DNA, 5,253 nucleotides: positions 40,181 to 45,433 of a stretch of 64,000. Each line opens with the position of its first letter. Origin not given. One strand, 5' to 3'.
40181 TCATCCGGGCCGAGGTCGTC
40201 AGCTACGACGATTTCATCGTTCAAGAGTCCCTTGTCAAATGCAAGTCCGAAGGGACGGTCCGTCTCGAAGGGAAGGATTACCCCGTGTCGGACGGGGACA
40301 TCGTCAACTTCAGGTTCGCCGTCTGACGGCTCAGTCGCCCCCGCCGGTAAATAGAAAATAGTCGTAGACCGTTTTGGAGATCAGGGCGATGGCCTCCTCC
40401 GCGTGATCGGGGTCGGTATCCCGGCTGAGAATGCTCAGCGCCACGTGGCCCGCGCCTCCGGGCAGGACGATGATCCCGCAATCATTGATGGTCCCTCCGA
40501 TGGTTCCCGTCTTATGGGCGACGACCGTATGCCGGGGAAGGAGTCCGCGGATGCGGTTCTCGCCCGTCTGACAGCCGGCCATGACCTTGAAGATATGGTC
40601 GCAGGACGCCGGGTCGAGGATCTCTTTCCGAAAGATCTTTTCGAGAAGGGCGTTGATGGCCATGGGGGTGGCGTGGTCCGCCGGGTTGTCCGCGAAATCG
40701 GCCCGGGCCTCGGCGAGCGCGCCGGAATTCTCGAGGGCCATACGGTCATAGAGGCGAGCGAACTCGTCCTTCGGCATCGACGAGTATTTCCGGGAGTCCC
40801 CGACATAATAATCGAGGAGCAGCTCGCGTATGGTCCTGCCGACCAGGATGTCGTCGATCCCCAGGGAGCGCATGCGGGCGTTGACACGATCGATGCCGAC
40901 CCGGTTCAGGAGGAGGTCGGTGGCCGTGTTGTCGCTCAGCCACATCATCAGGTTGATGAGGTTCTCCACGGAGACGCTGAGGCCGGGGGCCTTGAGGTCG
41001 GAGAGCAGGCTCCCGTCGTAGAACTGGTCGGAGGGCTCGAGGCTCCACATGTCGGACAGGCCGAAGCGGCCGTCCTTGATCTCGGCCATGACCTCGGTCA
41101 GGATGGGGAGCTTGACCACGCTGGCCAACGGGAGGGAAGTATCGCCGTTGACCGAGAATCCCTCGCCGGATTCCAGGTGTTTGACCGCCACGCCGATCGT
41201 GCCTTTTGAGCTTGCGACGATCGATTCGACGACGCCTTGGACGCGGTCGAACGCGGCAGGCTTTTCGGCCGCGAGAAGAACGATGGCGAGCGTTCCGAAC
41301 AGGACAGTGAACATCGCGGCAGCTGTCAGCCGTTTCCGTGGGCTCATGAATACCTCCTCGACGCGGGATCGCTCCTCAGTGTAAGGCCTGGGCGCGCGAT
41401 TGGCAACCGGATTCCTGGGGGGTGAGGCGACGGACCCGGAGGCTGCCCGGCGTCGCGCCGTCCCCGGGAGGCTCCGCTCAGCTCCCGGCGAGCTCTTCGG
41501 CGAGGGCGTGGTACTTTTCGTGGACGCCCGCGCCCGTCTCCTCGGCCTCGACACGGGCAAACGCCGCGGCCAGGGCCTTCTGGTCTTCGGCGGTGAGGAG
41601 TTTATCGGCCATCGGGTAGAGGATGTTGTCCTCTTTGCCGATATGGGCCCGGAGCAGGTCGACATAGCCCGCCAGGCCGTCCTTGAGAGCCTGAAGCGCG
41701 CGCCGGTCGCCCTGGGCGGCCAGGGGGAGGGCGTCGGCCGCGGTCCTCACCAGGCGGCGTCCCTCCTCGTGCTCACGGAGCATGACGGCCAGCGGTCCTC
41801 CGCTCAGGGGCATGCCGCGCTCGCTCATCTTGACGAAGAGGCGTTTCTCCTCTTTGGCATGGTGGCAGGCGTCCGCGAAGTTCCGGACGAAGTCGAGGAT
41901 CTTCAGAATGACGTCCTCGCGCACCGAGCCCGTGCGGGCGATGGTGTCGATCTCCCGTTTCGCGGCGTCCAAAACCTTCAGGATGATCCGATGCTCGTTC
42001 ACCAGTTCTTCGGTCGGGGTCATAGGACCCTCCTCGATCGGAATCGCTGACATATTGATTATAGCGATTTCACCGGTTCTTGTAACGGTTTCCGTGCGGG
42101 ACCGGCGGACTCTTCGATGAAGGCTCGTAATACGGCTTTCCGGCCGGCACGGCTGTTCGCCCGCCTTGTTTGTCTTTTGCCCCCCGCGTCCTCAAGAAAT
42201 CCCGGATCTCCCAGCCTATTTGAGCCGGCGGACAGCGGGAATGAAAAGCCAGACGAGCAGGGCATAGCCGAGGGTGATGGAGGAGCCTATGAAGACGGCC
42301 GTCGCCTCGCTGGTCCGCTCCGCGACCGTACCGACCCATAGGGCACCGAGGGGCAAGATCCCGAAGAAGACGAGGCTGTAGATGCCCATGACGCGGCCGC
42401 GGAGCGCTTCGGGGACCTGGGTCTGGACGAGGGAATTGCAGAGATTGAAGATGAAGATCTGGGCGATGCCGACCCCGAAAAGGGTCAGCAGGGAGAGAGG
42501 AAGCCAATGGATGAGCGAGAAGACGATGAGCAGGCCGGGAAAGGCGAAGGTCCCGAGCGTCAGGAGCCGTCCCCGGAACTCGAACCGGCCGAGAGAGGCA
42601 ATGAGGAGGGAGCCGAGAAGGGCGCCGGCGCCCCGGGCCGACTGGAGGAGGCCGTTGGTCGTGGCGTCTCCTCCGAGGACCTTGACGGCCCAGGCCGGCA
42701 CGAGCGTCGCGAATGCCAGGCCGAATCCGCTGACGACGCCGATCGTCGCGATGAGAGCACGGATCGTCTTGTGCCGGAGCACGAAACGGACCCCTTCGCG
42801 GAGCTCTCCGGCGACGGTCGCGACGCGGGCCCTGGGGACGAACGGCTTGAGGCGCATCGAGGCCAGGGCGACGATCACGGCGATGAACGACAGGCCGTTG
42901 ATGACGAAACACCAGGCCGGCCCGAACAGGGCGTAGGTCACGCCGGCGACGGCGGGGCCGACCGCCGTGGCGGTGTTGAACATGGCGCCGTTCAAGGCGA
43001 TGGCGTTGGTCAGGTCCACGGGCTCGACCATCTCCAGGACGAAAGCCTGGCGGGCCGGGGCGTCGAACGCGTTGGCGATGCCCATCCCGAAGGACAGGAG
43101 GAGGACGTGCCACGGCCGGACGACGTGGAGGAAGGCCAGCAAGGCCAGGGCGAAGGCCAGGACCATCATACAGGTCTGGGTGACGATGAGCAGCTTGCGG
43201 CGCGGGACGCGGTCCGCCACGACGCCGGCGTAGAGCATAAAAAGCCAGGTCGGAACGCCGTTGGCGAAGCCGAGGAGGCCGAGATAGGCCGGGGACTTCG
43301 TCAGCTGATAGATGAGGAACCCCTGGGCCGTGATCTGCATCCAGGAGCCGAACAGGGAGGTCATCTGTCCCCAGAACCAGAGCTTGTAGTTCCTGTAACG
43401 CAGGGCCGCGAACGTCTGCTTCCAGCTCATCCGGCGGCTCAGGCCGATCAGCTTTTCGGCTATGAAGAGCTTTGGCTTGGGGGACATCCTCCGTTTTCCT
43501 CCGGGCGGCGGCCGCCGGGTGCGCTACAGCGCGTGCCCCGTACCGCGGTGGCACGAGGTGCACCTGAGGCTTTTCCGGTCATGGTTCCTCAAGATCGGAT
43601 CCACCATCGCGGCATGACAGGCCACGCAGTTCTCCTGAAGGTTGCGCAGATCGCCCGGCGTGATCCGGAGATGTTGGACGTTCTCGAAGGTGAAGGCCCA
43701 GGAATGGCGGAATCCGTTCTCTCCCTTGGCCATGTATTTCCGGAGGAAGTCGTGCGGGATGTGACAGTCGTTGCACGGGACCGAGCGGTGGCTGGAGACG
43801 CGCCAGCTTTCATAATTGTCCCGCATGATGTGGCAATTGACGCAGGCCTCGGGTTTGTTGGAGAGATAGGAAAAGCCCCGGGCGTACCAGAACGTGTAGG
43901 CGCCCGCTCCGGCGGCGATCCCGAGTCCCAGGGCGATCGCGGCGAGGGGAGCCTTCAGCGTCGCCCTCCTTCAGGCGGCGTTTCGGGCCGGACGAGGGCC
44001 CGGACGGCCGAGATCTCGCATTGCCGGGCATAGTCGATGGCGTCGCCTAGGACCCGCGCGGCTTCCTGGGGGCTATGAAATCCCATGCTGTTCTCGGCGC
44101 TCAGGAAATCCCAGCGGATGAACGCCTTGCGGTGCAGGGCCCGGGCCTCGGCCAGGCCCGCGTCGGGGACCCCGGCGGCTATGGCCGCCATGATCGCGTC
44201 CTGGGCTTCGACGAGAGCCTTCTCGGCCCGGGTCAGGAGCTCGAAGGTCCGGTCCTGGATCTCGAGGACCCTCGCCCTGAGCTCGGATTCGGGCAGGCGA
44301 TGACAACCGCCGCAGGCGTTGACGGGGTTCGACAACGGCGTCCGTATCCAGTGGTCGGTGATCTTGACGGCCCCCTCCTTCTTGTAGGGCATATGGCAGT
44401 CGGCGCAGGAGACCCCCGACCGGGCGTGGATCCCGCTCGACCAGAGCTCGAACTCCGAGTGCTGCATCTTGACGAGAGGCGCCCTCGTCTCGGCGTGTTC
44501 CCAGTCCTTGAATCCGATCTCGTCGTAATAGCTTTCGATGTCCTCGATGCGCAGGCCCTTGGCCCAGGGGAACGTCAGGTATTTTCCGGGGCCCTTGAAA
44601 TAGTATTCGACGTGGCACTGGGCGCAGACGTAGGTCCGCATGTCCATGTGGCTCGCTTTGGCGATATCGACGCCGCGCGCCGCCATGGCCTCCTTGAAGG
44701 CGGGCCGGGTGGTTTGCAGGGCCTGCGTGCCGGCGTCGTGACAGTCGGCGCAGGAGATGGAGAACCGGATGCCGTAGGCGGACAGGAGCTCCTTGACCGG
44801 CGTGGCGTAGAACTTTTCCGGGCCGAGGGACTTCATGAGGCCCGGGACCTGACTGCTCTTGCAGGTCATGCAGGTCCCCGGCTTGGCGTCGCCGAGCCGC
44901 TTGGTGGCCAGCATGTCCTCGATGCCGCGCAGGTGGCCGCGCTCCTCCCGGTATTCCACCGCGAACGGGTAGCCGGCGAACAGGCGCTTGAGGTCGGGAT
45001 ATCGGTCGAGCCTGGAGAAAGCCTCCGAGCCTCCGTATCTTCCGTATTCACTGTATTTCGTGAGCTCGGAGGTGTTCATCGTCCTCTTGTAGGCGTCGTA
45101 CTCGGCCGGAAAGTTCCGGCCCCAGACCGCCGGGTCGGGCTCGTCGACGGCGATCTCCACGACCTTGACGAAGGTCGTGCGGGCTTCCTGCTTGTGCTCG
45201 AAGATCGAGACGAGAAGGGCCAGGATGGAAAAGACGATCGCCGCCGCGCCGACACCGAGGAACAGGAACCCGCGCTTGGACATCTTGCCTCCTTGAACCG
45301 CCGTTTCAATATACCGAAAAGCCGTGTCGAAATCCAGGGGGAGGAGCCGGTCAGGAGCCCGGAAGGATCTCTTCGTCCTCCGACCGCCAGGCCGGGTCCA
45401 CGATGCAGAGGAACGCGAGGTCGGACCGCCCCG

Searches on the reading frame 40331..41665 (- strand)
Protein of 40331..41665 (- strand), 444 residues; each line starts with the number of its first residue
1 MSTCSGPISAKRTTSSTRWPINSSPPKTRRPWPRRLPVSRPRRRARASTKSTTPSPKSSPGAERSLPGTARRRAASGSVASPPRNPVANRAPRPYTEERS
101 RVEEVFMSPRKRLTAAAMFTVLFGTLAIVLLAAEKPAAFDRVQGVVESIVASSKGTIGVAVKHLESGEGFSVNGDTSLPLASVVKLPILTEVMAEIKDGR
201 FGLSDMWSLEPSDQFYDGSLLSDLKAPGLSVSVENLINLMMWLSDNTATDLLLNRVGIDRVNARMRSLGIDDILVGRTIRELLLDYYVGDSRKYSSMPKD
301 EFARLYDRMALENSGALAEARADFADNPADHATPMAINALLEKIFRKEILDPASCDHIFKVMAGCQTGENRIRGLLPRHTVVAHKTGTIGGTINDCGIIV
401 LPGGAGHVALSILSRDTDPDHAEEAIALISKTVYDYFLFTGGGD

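Call 71: search_protein_families(library=pfam, max_evalue=0.00001, proteins=[window:40331-41665:-])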
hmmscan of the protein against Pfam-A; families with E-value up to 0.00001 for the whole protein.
window:40331-41665:- (444 aa): 1 family
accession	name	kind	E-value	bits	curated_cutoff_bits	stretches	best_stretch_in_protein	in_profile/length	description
PF13354.11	Beta-lactamase2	-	2e-48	165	22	1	158-413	1-213/214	Beta-lactamase enzyme family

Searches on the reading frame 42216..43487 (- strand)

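Call 71: search_protein_families(library=pfam, max_evalue=0.00001, proteins=[window:42216-43487:-])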
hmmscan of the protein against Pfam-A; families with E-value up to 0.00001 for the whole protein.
window:42216-43487:- (423 aa): 2 families
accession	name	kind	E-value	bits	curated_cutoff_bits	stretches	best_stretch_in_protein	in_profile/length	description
PF05977.19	MFS_3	-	1.5e-59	202.3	27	1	25-414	3-391/524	Transmembrane secretion effector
PF07690.21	MFS_1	-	1.2e-33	116.9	33.4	1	38-375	2-340/347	Major Facilitator Superfamily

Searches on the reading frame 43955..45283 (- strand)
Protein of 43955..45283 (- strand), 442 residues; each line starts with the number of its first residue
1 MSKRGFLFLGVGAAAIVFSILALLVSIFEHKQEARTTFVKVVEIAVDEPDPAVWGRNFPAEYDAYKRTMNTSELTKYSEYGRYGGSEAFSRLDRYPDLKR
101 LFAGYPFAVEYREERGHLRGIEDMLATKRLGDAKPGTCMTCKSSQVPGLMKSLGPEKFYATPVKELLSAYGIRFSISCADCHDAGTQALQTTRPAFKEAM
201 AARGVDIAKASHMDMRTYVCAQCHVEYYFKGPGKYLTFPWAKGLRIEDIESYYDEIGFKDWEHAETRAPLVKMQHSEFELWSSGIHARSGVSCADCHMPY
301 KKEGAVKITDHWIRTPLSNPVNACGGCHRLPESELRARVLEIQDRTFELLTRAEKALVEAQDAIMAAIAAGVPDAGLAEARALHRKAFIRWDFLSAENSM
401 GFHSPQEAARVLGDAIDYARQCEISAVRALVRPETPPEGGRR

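Call 71: search_protein_families(library=pfam, max_evalue=0.00001, proteins=[window:43955-45283:-])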
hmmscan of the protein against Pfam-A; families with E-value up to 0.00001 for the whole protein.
window:43955-45283:- (442 aa): 2 families
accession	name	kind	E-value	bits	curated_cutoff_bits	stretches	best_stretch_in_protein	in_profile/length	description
PF02335.20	Cytochrom_C552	-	3.3e-134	448.6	24.1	1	50-431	1-385/438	Cytochrome c552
PF14522.11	Cytochrome_C7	-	1e-06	28.9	24.8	0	285-329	7-49/67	Cytochrome c7 and related cytochrome c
